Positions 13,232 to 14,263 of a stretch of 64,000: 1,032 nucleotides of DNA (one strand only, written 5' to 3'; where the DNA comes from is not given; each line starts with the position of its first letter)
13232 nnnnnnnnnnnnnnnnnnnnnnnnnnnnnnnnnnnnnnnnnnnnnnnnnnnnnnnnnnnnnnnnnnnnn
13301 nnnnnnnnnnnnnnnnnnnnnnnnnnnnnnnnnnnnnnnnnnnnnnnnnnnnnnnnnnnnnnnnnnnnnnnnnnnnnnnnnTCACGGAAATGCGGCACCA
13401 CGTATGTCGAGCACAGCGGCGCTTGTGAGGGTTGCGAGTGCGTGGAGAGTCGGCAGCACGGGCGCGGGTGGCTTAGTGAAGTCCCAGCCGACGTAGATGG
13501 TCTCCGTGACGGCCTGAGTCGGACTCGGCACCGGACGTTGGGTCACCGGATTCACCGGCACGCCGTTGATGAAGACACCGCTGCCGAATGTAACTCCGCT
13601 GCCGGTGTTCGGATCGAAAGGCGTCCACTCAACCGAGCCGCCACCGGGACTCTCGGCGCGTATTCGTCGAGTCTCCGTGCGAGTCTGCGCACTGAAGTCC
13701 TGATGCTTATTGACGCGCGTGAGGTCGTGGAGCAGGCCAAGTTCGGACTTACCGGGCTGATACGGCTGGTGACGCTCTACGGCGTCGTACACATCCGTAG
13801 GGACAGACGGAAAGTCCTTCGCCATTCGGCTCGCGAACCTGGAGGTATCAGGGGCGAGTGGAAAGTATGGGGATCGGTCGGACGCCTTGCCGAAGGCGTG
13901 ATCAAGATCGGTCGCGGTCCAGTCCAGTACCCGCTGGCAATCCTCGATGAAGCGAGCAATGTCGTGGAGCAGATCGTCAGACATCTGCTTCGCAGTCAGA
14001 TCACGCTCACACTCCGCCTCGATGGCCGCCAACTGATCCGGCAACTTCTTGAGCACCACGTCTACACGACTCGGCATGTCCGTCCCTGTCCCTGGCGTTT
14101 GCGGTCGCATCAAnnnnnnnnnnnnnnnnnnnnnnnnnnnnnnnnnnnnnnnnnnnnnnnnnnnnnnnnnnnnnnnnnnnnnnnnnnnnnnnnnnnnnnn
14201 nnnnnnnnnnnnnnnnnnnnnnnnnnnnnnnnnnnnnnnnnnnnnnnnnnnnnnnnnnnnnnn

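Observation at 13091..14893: Low-GC orphan three-gene islet directly downstream of tRNA-Leu(GAG)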

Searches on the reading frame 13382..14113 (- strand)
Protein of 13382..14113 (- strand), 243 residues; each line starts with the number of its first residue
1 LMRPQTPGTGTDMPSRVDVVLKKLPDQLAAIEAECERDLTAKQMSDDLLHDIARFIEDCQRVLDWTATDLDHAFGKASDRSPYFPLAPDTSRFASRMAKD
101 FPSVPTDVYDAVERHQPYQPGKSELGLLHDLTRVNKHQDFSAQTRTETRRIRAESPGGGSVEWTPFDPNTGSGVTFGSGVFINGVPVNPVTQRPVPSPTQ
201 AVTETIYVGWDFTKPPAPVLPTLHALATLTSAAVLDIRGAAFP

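Call 4: search_protein_families(library=pfam, proteins=[window:13382-14113:-], max_evalue=1)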
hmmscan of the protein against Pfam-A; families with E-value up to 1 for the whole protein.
window:13382-14113:- (243 aa): 2 families
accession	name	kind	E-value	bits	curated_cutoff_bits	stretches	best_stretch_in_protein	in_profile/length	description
PF23005.1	DUF7032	-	0.13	12.5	27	1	21-64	32-75/115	Domain of unknown function (DUF7032)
PF02181.28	FH2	-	0.18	11.3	34.8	1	20-91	284-355/372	Formin Homology 2 Domain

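Call 5: search_protein_families(library=padloc, proteins=[window:13382-14113:-], max_evalue=1)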
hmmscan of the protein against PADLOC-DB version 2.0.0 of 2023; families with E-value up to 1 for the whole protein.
window:13382-14113:- (243 aa): 0 families

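Call 6: search_protein_families(library=ncbifam, proteins=[window:13382-14113:-], max_evalue=1)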
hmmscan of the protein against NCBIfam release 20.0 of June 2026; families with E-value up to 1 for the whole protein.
window:13382-14113:- (243 aa): 1 family
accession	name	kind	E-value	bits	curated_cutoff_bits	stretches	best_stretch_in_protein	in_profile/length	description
NF052439.1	HMPDioxPhnZ1GIM8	equivalog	0.16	11.4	300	1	24-99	45-121/199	hydroxymethylphosphonate dioxygenase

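Call 7: search_protein_families(library=phrogs, proteins=[window:13382-14113:-], max_evalue=1)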
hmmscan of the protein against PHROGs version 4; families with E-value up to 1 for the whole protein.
window:13382-14113:- (243 aa): 0 families

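Call 10: find_homologous_proteins(query=window:13382-14113:-)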
Query window:13382-14113:- (243 aa): 60 proteins with E <= 0.001 among 1664 candidates.
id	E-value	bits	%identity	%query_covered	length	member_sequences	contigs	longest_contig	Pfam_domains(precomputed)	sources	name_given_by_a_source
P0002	1.2e-152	524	100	95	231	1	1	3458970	-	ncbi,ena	-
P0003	9.4e-95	335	67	95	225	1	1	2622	-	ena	-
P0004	9.2e-93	328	67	94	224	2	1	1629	-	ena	-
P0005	1.2e-90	321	66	94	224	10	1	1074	-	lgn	-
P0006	2.5e-90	320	65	94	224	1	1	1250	-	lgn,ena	-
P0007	5.7e-90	319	65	95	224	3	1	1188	-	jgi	-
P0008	3.4e-89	316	66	94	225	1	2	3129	-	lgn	-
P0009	9.8e-89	315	66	94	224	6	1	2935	-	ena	-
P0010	3.2e-86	307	65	94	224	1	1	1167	-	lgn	-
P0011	1.5e-84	301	62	94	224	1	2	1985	-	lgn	-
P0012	2.0e-84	301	64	94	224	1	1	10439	-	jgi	jgi:hypothetical protein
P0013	3.6e-83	297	62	94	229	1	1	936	-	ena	-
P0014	9.5e-83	295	63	91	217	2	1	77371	-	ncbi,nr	ncbi:MAG: hypothetical protein Q7T33_07285 [Dehalococcoidia bacterium]|nr:hypothetical protein [Deha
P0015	2.2e-82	294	60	94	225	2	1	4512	-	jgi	-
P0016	1.4e-81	292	60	94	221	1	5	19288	-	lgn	-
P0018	4.4e-80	287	61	88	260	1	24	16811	-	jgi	jgi:hypothetical protein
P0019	1.7e-79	285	65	94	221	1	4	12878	-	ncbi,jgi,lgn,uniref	ncbi:MAG TPA: hypothetical protein VGH54_04180 [Mycobacterium sp.]|jgi:hypothetical protein|uniref:h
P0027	2.5e-66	242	53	93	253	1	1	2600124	-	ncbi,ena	-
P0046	1.8e-40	157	41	94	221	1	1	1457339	-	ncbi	-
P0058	2.7e-27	114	34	86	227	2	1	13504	-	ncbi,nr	ncbi:MAG: hypothetical protein D6690_11080 [Nitrospirae bacterium]|nr:MAG: hypothetical protein D669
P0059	1.5e-25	108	35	81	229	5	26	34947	-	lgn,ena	-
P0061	2.8e-11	61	32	82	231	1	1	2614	-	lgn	-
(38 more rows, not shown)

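Call 11: find_encoding_contigs(protein=P0002, flank=10000, max_places=3)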
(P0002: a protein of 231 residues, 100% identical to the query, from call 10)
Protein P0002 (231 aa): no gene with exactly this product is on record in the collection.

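Call 12: find_encoding_contigs(protein=P0014, flank=8000, max_places=3)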
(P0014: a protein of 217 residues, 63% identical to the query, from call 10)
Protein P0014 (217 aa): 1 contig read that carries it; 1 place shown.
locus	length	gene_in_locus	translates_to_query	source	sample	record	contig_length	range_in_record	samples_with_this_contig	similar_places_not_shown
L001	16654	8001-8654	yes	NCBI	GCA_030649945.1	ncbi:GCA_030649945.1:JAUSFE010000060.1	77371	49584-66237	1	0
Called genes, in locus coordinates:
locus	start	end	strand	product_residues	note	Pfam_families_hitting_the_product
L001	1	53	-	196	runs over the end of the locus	-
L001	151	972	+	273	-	PF00561:Abhydrolase_1, PF12146:Hydrolase_4, PF12697:Abhydrolase_6, PF00561:Abhydrolase_1 (weak)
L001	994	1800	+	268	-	PF00106:adh_short, PF08659:KR, PF13561:adh_short_C2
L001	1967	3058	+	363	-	PF00296:Bac_luciferase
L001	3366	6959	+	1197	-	PF02811:PHP, PF07733:DNA_pol3_alpha, PF17657:DNA_pol3_finger, PF14579:HHH_6, PF01336:tRNA_anti-codon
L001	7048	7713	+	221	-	-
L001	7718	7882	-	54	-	-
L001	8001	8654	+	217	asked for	-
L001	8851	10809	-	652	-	-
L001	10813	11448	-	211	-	PF24175:SU10_adaptor (weak)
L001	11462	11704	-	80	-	-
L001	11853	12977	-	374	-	-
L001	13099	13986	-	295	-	PF05065:Phage_capsid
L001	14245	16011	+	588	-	PF13088:BNR_2 (faint)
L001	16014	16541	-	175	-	-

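Call 13: find_encoding_contigs(protein=P0019, flank=8000, max_places=4)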
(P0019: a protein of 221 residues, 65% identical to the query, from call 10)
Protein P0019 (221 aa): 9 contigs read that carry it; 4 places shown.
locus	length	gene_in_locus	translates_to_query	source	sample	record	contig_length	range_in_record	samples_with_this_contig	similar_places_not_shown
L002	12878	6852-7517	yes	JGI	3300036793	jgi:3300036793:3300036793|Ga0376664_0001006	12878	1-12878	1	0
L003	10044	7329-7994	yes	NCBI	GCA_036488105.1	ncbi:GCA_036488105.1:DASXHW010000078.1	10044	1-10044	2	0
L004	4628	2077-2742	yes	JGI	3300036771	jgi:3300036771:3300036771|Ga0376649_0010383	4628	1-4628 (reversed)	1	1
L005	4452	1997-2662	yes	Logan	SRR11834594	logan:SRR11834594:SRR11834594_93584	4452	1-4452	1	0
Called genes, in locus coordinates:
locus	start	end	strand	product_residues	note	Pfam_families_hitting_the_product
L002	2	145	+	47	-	?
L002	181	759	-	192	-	-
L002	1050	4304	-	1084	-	PF00211:Guanylate_cyc (weak), PF25872:HTH_77, PF08281:Sigma70_r4_2 (faint), PF00196:GerE, PF13384:HTH_23 (weak)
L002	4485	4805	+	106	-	-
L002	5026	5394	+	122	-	-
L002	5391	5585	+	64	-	-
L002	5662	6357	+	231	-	-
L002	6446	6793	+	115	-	-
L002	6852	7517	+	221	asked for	-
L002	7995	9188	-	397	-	PF00589:Phage_integrase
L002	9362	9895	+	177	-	PF00165:HTH_AraC (weak), PF12833:HTH_18, PF00165:HTH_AraC (weak)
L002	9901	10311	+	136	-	PF00903:Glyoxalase, PF12681:Glyoxalase_2 (faint)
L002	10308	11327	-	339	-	PF16884:ADH_N_2, PF00107:ADH_zinc_N, PF13602:ADH_zinc_N_2 (weak)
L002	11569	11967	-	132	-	-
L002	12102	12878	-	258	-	PF01925:TauE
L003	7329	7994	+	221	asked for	-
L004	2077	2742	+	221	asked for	-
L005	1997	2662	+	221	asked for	-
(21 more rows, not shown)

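Call 31: search_solved_structures(query=A1, max_evalue=10)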
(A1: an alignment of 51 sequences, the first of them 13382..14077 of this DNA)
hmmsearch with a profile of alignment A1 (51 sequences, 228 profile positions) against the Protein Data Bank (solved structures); distinct sequences matched with E-value up to 10: 2.
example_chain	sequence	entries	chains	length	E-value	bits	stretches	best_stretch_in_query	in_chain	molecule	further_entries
8ek4_A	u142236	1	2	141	1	12.2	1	3-60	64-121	Ice-binding protein TIP-99a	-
4uos_A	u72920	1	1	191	6.9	9.5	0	5-64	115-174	DESIGNED HELICAL BUNDLE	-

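Call 32: search_protein_families(library=pfam, alignment_id=A1, max_evalue=1)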
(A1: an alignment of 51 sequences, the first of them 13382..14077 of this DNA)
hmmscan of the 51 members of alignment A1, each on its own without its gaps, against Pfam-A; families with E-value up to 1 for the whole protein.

A. member 1, window:13382-14077:- (231 aa): 2 families
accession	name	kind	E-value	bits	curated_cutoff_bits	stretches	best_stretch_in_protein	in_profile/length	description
PF23005.1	DUF7032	-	0.12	12.6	27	1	9-52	32-75/115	Domain of unknown function (DUF7032)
PF02181.28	FH2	-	0.17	11.5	34.8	1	9-79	285-355/372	Formin Homology 2 Domain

B. families by the number of members that match (of 51 scanned): 29 families (the first 25 are shown)
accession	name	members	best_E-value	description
PF23005.1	DUF7032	4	0.042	Domain of unknown function (DUF7032)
PF17421.7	DUF5409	2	0.0012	Family of unknown function (DUF5409)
PF08109.16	Antimicrobial14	2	0.02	Lactocin 705 family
PF05674.17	DUF816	2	0.068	Baculovirus protein of unknown function (DUF816)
PF16754.10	Pesticin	2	0.11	Bacterial toxin homologue of phage lysozyme, C-term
PF08843.17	AbiEii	2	0.13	Nucleotidyl transferase AbiEii toxin, Type IV TA system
PF05709.17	Sipho_tail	1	0.0044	Phage tail protein RIFT-related domain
PF24976.1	Lipocalin_10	1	0.017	Lipocalin domain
PF12680.13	SnoaL_2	1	0.029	SnoaL-like domain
PF19347.4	DUF5925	1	0.035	Domain of unknown function (DUF5925)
PF00191.25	Annexin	1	0.07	Annexin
PF21173.2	DksA-like_N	1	0.086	DnaK suppressor protein-like, N-terminal domain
PF05701.16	WEMBL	1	0.092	Weak chloroplast movement under blue light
PF22219.1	DUF3829_2nd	1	0.094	DUF3829-like, C-terminal domain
PF22278.2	DUF6958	1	0.11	Family of unknown function (DUF6958)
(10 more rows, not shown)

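Call 33: find_related_loci(query=A1, collection=viral_contigs, flank=8000)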
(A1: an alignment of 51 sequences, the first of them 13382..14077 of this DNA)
Query A1 (231 aa) in viral_contigs; peptide patterns used: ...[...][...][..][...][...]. (x = any residue, [..] = any of these).
6 stretches matched a pattern, but none encodes a relative of the query by tblastn (E <= 1e-3).

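Call 34: find_encoding_contigs(protein=P0027, flank=8000, max_places=2)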
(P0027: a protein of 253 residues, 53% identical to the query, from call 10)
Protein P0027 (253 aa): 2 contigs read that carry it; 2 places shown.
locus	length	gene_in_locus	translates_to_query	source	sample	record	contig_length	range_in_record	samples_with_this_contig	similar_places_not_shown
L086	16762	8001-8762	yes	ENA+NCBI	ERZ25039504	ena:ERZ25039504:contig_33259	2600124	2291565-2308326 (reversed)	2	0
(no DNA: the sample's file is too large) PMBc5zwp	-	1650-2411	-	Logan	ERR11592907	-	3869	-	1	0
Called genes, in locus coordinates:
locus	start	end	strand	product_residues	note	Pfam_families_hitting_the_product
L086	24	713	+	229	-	PF13624:SurA_N_3, PF13623:SurA_N_2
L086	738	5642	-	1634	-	PF00270:DEAD, PF00271:Helicase_C, PF19306:WHD_Lhr, PF08494:DEAD_assoc, PF23236:WHD_2nd_Lhr, PF23235:WHD_3rd_Lhr, PF23234:WHD_4th_Lhr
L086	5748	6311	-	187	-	-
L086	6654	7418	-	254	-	-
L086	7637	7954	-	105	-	-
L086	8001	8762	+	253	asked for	-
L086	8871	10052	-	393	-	PF13784:Fic_N, PF02661:Fic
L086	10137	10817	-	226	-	PF03167:UDG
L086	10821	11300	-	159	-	-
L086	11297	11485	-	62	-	-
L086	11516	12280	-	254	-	PF01061:ABC2_membrane, PF12698:ABC2_membrane_3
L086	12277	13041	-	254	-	PF00005:ABC_tran, PF02463:SMC_N (faint), PF13304:AAA_21 (weak)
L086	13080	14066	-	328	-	PF01073:3Beta_HSD, PF01370:Epimerase, PF02719:Polysacc_synt_2, PF04321:RmlD_sub_bind, PF07993:NAD_binding_4 (faint), PF13460:NAD_binding_10, PF16363:GDP_Man_Dehyd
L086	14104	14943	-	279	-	PF01073:3Beta_HSD (faint), PF01370:Epimerase, PF04321:RmlD_sub_bind, PF02719:Polysacc_synt_2 (weak), PF16363:GDP_Man_Dehyd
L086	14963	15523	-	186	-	-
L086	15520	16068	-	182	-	-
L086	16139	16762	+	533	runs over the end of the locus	PF04616:Glyco_hydro_43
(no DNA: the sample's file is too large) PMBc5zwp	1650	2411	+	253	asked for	-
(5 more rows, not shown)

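Call 35: find_encoding_contigs(protein=P0046, flank=8000, max_places=2)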
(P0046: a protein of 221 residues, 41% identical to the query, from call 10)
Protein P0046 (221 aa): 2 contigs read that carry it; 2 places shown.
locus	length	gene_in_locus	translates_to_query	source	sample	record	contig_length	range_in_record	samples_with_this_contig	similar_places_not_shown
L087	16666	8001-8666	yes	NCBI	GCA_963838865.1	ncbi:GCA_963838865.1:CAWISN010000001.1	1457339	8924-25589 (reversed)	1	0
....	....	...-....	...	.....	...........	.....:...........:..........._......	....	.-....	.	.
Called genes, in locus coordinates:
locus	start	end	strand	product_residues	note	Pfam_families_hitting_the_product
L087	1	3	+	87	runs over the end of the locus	-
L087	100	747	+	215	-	-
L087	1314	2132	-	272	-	PF00561:Abhydrolase_1, PF12146:Hydrolase_4, PF12697:Abhydrolase_6, PF03096:Ndr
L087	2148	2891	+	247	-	PF00085:Thioredoxin, PF13098:Thioredoxin_2 (weak), PF14559:TPR_19 (weak), PF14561:TPR_20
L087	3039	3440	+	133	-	PF13581:HATPase_c_2, PF02518:HATPase_c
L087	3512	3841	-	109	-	-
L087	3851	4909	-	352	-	PF00817:IMS, PF21999:IMS_HHH_1 (faint), PF11799:IMS_C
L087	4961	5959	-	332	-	PF03330:DPBB_1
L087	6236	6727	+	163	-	-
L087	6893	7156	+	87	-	PF12762:DDE_Tnp_IS1595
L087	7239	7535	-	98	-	-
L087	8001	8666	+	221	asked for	-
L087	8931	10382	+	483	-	PF03007:WS_DGAT_cat, PF06974:WS_DGAT_C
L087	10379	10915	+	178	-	PF11303:DUF3105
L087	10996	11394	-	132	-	PF13622:4HBT_3 (weak), PF03061:4HBT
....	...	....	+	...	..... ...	-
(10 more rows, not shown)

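Call 36: find_encoding_contigs(protein=P0059, flank=8000, max_places=4)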
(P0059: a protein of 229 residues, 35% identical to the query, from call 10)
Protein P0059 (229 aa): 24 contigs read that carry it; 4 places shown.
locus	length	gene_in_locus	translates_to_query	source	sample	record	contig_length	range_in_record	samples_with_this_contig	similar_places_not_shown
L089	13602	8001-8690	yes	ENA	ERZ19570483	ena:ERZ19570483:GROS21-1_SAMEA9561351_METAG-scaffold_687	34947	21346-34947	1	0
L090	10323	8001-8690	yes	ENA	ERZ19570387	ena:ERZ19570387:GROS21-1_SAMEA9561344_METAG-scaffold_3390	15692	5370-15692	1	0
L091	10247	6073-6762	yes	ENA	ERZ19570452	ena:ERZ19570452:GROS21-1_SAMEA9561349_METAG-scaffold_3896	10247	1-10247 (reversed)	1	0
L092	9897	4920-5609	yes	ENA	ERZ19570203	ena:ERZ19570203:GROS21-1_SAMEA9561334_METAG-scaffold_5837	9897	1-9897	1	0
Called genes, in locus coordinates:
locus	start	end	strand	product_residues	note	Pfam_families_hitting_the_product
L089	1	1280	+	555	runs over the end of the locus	PF00512:HisKA, PF02518:HATPase_c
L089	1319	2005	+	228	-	PF00072:Response_reg, PF00486:Trans_reg_C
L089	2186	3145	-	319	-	PF13026:DUF3887, PF01551:Peptidase_M23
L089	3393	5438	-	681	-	PF05569:Peptidase_M56, PF01520:Amidase_3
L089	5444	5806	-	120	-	PF03965:Penicillinase_R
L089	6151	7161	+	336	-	PF26305:CD_NTase_C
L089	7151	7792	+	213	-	PF18153:Cap15_CD_rec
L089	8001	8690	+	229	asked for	-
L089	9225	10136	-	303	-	PF00578:AhpC-TSA, PF08534:Redoxin, PF13098:Thioredoxin_2 (weak), PF13905:Thioredoxin_8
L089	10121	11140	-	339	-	PF09603:Fib_succ_major (faint)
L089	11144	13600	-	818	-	?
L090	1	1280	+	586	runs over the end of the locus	PF00512:HisKA, PF02518:HATPase_c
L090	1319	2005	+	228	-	PF00072:Response_reg, PF00486:Trans_reg_C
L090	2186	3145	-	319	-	PF13026:DUF3887, PF01551:Peptidase_M23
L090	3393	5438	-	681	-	PF05569:Peptidase_M56, PF01520:Amidase_3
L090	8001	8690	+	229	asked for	-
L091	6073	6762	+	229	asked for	-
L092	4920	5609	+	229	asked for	-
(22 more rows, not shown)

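Call 37: predict_structure(alignment_id=A1)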
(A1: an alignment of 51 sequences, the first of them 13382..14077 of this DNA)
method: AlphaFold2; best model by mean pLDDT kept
length: 231 residues; sequences in the alignment: 51
mean_pLDDT: 92.7   pTM: 0.83
mean pLDDT of the five models: 92.7, 91.6, 91.5, 88.8, 87.5
residues with pLDDT >= 90: 186; 70-90: 38; 50-70: 7; < 50: 0
segments of 3 or more residues with pLDDT < 50: none
pLDDT, mean of each block of 10 residues (from residue 1): 87 98 91 93 97 96 87 97 96 98 98 96 73 85 94 88 95 94 94 90 93 98 97 81
secondary structure, 60 per line:
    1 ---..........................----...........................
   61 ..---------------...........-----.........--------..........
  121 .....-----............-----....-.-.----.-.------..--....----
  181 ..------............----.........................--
elements in order: H4-29 H34-62 H78-88 H94-102 H111-125 E131-142 E148-151 E173-176 E189-200 H207-229

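Call 42: fold_search(model_id=the predicted structure, library=pdb)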
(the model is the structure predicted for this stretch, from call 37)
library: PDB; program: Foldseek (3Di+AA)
matches with E <= 10: 931; with E <= 0.001: 0
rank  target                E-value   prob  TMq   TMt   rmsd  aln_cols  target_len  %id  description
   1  6m6u_I                2.4e-01  0.54  0.23  0.36   9.9       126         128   10  Crystal structure the toxin-antitoxin MntA-HpeT mutant-D39ED41E (released 2020-09-30)
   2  1r6n                  2.6e-01  0.14  0.19  0.22  15.9       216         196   10  HPV11 E2 TAD complex crystal structure (released 2004-02-24)
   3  6m6w_D                3.9e-01  0.47  0.24  0.37   9.6       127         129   10  Crystal structure the toxin-antitoxin MntA-HpeT mutant-Y104A (released 2020-09-30)
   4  7bxo_D                3.9e-01  0.44  0.24  0.38  10.6       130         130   10  Crystal structure of the toxin-antitoxin with AMP-PNP (released 2020-09-30)
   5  7bxo_F                6.4e-01  0.69  0.29  0.46   6.9       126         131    9  Crystal structure of the toxin-antitoxin with AMP-PNP (released 2020-09-30)
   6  9o6c_A                6.4e-01  0.09  0.10  0.17  15.1       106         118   11  X-ray structure of a bivalent diabody of 8B6, a murine monoclonal antibody specific for the human serotonin transporte (released 2025-06-18)
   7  6iap_E                7.1e-01  0.10  0.11  0.11  14.8        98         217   12  structure of human NKp46 in complex with antibody NKp46-1 and NKp46-4 (released 2019-06-12)
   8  6mlm_E                7.9e-01  0.10  0.11  0.18  14.8       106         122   14  H7 HA0 in complex with Fv from H7.5 IgG (released 2019-02-20)
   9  1tue_E                8.3e-01  0.08  0.15  0.17  15.3       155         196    8  The X-ray Structure of the Papillomavirus Helicase in Complex with its Molecular Matchmaker E2 (released 2004-08-24)
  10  1dto                  8.3e-01  0.07  0.16  0.18  15.8       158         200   11  CRYSTAL STRUCTURE OF THE COMPLETE TRANSACTIVATION DOMAIN OF E2 PROTEIN FROM THE HUMAN PAPILLOMAVIRUS TYPE 16 (released 2000-02-23)
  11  6yx9_H                9.3e-01  0.08  0.10  0.16  14.5        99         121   13  Cryogenic human adiponectin receptor 2 (ADIPOR2) at 2.4 A resolution determined by Serial Crystallography (SSX) using  (released 2021-05-12)
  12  5xuy_C                9.8e-01  0.08  0.14  0.18  23.7       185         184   12  Crystal structure of ATG101-ATG13HORMA (released 2018-07-04)
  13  7e7x_H                9.8e-01  0.04  0.09  0.09  15.1       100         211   13  SARS-CoV-2 Spike Protein N terminal domain in Complex with N11 Fab (released 2021-06-09)
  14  7bxo_H                1.0e+00  0.25  0.24  0.38   8.9       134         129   10  Crystal structure of the toxin-antitoxin with AMP-PNP (released 2020-09-30)
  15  5b8c_E                1.0e+00  0.10  0.10  0.19  14.9       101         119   12  High resolution structure of the human PD-1 in complex with pembrolizumab Fv (released 2016-10-26)
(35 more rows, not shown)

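Call 52: search_protein_families(library=pfam, proteins=[L086:6654-7418:-, L086:7637-7954:-, L002:5662-6357:+, L002:6446-6793:+, L001:7048-7713:+], max_evalue=0.1)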
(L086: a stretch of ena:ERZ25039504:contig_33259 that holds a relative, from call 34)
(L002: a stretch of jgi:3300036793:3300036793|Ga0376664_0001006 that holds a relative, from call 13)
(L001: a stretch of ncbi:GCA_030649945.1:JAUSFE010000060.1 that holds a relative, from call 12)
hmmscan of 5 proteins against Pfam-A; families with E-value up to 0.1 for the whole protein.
L086:6654-7418:- (254 aa): 0 families

L086:7637-7954:- (105 aa): 1 family
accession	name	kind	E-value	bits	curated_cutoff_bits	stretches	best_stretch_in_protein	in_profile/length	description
PF13576.12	Pentapeptide_3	-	0.00012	22.6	27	0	20-53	4-36/48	Pentapeptide repeats (9 copies)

L002:5662-6357:+ (231 aa): 1 family
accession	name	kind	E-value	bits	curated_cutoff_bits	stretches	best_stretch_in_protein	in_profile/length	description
PF06193.16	Orthopox_A5L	-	0.064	13.1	25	1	77-145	130-198/273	Orthopoxvirus A5L protein-like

L002:6446-6793:+ (115 aa): 1 family
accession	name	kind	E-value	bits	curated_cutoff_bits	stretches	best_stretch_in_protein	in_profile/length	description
PF05305.19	DUF732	-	0.00011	22.9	22.4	1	35-65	1-32/72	Protein of unknown function (DUF732)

L001:7048-7713:+ (221 aa): 0 families
